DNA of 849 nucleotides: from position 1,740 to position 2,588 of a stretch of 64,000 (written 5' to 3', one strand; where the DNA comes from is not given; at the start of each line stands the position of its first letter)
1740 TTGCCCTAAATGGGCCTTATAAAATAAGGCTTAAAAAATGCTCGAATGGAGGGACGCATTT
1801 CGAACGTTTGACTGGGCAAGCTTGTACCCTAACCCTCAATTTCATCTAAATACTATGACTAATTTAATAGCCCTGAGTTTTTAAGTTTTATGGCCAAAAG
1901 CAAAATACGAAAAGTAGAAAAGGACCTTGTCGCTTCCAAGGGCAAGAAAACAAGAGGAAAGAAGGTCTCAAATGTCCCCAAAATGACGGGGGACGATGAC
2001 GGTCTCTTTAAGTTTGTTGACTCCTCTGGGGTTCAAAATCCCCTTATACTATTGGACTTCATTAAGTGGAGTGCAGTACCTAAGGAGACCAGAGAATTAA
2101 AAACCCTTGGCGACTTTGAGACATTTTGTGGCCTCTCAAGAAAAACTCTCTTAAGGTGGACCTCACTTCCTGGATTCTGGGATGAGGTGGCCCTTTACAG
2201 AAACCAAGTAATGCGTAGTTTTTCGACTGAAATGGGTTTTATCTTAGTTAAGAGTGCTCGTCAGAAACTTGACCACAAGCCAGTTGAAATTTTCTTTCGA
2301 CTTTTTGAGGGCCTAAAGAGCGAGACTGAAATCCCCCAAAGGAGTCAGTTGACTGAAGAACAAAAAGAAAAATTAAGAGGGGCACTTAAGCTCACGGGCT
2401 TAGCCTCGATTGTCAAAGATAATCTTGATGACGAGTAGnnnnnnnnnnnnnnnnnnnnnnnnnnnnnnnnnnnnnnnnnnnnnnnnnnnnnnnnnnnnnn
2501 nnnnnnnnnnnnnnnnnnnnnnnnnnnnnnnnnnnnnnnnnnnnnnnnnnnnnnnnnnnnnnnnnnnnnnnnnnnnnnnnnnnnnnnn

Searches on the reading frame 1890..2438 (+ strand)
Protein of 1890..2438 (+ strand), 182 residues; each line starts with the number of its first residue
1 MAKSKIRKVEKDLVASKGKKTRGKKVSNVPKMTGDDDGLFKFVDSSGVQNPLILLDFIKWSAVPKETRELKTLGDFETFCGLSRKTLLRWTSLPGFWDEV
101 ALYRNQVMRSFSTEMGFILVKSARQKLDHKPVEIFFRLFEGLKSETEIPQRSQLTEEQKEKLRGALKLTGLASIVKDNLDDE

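Call 8: search_protein_families(library=pfam, proteins=[window:1890-2438:+], max_evalue=0.01)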
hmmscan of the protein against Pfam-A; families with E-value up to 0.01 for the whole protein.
window:1890-2438:+ (182 aa): 0 families

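Call 18: find_encoding_contigs(protein=window:1890-2438:+, flank=6000, max_places=10)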
Protein window:1890-2438:+ (182 aa): 3 contigs read that carry it; 3 places shown.
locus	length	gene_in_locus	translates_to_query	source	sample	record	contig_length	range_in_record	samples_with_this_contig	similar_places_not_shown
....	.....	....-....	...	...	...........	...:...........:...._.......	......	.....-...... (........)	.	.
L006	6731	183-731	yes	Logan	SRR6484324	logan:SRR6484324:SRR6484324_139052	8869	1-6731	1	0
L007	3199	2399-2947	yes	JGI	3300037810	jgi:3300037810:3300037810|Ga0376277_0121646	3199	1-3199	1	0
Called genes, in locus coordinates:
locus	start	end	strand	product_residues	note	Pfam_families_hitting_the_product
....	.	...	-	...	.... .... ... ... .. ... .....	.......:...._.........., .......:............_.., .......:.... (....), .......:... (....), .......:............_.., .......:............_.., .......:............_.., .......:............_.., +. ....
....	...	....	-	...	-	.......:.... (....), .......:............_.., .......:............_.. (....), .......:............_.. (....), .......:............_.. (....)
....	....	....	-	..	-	-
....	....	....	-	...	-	-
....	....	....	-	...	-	-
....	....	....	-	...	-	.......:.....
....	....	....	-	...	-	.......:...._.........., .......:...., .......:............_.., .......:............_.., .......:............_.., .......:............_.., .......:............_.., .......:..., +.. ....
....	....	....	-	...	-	-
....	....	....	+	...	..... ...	-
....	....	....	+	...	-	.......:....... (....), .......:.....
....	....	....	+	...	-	-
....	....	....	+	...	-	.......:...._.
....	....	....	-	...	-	-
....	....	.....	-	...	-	-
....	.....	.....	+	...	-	-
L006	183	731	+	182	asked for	-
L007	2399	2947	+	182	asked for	-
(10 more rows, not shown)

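Call 20: find_related_loci(query=window:1890-2435:+, collection=viral_contigs, flank=4000)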
Query window:1890-2435:+ (182 aa) in viral_contigs; peptide patterns used: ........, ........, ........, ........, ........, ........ (x = any residue, [..] = any of these).
58 stretches matched a pattern; 1 encode a relative of the query (tblastn E <= 1e-3); 1 distinct loci.
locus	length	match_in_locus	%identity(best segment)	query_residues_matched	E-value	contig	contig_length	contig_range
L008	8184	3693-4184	37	14-175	2e-28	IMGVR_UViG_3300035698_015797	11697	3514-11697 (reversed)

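Call 25: search_protein_families(library=phrogs, proteins=[window:1890-2438:+], max_evalue=0.001)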
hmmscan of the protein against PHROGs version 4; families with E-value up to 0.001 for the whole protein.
window:1890-2438:+ (182 aa): 0 families

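Call 28: find_homologous_proteins(query=window:1890-2435:+, max_evalue=0.001)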
Query window:1890-2435:+ (182 aa): 1 proteins with E <= 0.001 among 68 candidates.
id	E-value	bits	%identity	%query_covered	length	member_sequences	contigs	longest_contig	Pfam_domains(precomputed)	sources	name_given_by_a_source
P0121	3.0e-113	394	100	100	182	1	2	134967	-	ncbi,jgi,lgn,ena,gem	ncbi:MAG: hypothetical protein WCV68_01770 [Candidatus Paceibacterota bacterium]|jgi:hypothetical pr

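Call 110: search_protein_families(library=phrogs, proteins=[L008:4198-5628:+, L008:3507-4229:+, L008:6540-7922:+, window:1890-2438:+], max_evalue=0.01)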
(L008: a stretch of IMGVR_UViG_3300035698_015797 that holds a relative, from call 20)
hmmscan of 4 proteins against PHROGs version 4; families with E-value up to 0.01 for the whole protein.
L008:4198-5628:+ (476 aa): 5 families
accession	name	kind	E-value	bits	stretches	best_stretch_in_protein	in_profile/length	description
phrog_38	-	head and packaging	2.2e-71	242.5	1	6-471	254-713/760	terminase large subunit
phrog_5573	-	head and packaging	1.2e-18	68.5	1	231-466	13-239/250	terminase large subunit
phrog_14112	-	unknown function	2.6e-05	24.8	1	68-197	110-243/247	-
phrog_4758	-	head and packaging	0.00076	19.9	1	156-235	153-228/243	terminase large subunit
phrog_979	-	head and packaging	0.0089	15.7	0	314-471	437-609/642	terminase large subunit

L008:3507-4229:+ (240 aa): 2 families
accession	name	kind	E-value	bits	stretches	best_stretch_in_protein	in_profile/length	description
phrog_24579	-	head and packaging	3.4e-07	31.3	1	121-205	32-116/126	terminase small subunit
phrog_7344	-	head and packaging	0.0058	17.9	1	119-192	28-106/161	terminase small subunit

L008:6540-7922:+ (460 aa): 2 families
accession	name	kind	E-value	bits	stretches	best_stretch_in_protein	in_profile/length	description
phrog_64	-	head and packaging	4.7e-17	62.7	1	7-448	77-496/547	portal protein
phrog_533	-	head and packaging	7.1e-17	62.1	1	15-447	30-480/495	portal protein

window:1890-2438:+ (182 aa): 0 families
